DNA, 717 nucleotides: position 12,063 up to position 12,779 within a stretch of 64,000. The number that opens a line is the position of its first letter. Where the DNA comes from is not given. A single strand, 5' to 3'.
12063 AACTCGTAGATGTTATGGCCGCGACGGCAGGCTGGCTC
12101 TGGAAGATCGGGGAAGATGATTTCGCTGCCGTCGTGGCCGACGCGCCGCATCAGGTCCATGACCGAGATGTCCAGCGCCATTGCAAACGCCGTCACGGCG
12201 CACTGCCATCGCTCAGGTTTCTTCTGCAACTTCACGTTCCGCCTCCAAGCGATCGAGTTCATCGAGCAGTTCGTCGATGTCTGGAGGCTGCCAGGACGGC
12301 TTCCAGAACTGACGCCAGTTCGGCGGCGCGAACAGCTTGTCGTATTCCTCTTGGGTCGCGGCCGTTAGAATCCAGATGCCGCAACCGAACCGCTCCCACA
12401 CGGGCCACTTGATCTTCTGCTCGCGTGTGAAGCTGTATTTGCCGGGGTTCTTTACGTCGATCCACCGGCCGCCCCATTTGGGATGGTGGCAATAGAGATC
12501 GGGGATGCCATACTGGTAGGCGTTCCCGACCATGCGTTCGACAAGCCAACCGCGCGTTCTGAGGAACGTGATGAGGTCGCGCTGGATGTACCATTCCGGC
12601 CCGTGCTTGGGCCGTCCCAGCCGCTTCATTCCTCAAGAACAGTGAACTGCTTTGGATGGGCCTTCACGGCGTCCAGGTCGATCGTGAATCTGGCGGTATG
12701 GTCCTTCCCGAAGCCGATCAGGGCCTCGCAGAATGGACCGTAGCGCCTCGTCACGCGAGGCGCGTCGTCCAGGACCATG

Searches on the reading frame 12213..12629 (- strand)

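Call 25: search_protein_families(library=pfam, proteins=[window:12213-12629:-], max_evalue=0.01)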
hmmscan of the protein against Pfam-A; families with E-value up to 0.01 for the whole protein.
window:12213-12629:- (138 aa): 0 families

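Call 27: search_protein_families(library=phrogs, proteins=[window:12213-12629:-], max_evalue=0.01)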
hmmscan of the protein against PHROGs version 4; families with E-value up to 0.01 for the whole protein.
window:12213-12629:- (138 aa): 1 family
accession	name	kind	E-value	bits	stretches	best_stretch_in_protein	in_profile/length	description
phrog_93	-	DNA, RNA and nucleotide metabolism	0.0006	19.6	1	8-90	350-430/613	endonuclease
